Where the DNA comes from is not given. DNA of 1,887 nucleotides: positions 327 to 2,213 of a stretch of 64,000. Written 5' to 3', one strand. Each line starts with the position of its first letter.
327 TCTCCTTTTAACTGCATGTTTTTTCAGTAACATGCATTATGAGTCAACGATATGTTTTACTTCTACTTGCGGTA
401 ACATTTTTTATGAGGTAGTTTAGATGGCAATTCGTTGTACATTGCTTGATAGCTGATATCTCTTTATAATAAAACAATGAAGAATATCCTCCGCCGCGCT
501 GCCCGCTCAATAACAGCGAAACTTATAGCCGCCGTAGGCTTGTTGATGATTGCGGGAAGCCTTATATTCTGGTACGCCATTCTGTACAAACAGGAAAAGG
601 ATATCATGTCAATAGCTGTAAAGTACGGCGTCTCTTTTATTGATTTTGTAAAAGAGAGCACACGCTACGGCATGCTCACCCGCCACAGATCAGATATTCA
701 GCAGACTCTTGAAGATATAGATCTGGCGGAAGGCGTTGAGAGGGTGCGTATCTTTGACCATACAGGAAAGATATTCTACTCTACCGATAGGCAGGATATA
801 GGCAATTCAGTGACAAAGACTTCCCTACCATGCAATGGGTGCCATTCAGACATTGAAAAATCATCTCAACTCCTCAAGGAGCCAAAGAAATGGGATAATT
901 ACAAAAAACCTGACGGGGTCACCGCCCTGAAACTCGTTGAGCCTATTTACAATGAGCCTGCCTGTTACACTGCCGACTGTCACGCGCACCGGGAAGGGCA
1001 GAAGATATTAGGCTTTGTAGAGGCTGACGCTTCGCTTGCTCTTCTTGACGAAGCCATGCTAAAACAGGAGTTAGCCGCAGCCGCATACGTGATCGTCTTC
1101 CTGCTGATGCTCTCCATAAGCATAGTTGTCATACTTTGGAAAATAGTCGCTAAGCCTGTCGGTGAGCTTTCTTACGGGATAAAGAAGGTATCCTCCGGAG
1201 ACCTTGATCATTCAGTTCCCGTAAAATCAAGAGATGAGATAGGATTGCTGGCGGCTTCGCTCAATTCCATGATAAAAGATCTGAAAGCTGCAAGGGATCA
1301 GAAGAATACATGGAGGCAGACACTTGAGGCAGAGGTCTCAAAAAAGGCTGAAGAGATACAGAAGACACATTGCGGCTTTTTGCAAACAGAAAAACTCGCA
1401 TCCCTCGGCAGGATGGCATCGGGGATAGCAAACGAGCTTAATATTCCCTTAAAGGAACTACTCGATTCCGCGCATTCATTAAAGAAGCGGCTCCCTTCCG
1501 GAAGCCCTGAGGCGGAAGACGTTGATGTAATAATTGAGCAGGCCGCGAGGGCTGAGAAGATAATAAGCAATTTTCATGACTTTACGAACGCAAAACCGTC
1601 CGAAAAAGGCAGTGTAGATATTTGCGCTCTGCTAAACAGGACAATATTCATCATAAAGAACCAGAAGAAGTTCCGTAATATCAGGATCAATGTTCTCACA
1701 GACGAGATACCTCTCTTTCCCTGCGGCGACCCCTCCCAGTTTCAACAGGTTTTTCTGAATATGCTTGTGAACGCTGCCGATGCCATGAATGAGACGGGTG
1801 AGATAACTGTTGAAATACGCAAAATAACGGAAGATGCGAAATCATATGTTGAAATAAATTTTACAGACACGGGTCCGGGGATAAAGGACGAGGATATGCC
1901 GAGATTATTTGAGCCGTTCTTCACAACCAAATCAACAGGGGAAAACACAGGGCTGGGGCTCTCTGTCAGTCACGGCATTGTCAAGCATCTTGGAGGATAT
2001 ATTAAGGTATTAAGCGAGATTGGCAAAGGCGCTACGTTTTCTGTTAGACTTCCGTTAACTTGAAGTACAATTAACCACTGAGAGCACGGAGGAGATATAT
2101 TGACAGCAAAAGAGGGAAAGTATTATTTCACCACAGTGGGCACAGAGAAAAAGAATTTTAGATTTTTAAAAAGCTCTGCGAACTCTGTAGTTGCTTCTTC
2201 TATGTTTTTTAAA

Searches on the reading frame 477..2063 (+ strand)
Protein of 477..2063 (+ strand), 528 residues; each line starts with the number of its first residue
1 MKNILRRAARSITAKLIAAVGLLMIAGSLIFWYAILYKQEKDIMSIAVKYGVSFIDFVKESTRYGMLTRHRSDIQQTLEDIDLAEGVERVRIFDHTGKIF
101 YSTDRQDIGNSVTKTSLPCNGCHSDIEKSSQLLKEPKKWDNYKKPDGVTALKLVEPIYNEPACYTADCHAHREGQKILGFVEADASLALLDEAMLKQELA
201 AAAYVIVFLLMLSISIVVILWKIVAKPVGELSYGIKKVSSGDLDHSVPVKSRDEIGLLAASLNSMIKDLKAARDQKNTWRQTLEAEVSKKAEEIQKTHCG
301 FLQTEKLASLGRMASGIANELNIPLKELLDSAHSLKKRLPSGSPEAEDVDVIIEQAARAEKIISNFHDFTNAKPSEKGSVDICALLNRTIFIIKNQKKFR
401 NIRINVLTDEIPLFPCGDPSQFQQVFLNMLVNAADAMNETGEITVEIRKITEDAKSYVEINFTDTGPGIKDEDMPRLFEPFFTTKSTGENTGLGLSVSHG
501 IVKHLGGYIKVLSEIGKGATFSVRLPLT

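Call 13: search_protein_families(library=pfam, proteins=[window:477-2063:+], max_evalue=0.001)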
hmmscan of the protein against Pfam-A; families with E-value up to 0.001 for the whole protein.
window:477-2063:+ (528 aa): 3 families
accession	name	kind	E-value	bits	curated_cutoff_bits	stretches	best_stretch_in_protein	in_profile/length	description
PF02518.31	HATPase_c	-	2.6e-27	95.9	26.4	1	417-527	1-109/111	Histidine kinase-, DNA gyrase B-, and HSP90-like ATPase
PF00672.30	HAMP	-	1.6e-13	51.2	25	1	222-270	4-52/53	HAMP domain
PF00512.31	HisKA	-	0.0005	20.5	26.9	0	310-370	2-61/66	His Kinase A (phospho-acceptor) domain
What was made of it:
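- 477..2063 (+): Membrane sensor kinase homolog. The predicted periplasmic loop carries CxxCH (aa 119-123) and Cx4CH (aa 163-169); HAMP and HATPase_c follow. The H-box His is replaced by Asn319 (AAC, 1431..1433). Pfam hits in call 13.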

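Call 54: find_homologous_proteins(query=window:477-2063:+, max_evalue=1e-20)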
Query window:477-2063:+ (528 aa): 5978 proteins with E <= 1e-20 among 8000 candidates; the best 120 are listed.
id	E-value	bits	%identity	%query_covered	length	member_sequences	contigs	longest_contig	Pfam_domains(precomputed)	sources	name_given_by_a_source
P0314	0.0e+0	1085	92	100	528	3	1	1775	PF00672.31,PF02518.32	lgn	-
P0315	0.0e+0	1056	89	100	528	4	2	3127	PF00672.31,PF02518.32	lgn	-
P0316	0.0e+0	1037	88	100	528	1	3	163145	PF00672.31,PF02518.32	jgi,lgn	jgi:two-component system NtrC family sensor kinase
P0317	0.0e+0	1016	87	100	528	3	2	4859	PF00672.31,PF02518.32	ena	-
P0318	1.8e-292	989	85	100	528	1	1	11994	PF00672.31,PF02518.32,PF00512.32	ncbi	-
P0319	5.5e-218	743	65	95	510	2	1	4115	PF00672.31,PF02518.32,PF00512.32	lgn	-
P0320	4.4e-217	740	64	100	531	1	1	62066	PF00672.31,PF02518.32,PF00512.32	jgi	jgi:two-component system NtrC family sensor kinase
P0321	3.2e-210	717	62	100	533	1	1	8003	PF00672.31,PF02518.32,PF00512.32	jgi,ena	-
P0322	7.0e-210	716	62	100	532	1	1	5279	PF00672.31,PF02518.32,PF00512.32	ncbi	-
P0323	7.8e-210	716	61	100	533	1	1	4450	PF00672.31,PF02518.32,PF00512.32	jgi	jgi:two-component system NtrC family sensor kinase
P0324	6.9e-209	713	61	100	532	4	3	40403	PF00672.31,PF02518.32,PF00512.32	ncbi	-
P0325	1.9e-208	711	61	100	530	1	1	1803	PF00672.31,PF02518.32,PF00512.32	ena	-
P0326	1.3e-207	709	59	100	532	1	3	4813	PF00672.31,PF02518.32,PF00512.32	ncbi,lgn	-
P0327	8.7e-207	706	60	100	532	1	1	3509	PF00672.31,PF02518.32,PF00512.32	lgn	-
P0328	3.4e-206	704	61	100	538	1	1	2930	PF00672.31,PF02518.32,PF00512.32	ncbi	-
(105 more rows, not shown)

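Call 57: find_encoding_contigs(protein=P0316, flank=10000, max_places=1)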
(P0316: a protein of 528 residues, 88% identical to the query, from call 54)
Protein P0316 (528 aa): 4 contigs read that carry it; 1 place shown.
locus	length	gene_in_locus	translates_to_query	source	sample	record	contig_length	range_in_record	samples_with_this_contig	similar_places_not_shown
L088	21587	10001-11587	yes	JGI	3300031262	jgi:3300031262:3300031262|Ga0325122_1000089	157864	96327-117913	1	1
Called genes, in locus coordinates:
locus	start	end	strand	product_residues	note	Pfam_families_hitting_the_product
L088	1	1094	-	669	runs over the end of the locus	PF00890:FAD_binding_2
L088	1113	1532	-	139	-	PF00037:Fer4 (faint), PF12838:Fer4_7 (weak), PF13187:Fer4_9 (weak), PF12139:APS-reductase_C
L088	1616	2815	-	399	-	PF14306:PUA_2, PF01747:ATP-sulfurylase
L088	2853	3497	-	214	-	PF00406:ADK, PF13207:AAA_17, PF17213:Hydin_ADK (faint), PF05191:ADK_lid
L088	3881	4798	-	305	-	-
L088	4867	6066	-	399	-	PF00882:Zn_dep_PLPC (faint)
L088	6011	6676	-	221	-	-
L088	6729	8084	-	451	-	PF02412:TSP_3 (faint), PF18884:TSP3_bac (weak), PF09136:Glucodextran_B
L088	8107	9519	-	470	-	PF02412:TSP_3 (weak), PF07676:PD40 (faint), PF26549:Tricorn_N (faint)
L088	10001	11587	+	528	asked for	PF00672:HAMP, PF02518:HATPase_c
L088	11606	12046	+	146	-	PF13581:HATPase_c_2 (weak), PF02518:HATPase_c (weak)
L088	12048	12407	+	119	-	PF07085:DRTGG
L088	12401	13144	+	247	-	PF02811:PHP, PF13263:PHP_C (weak)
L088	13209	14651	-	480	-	PF03372:Exo_endo_phos, PF19580:Exo_endo_phos_3, PF23226:Exo_endo_phos_PGAP2IP, PF12836:HHH_3, PF00633:HHH (faint)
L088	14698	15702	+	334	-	-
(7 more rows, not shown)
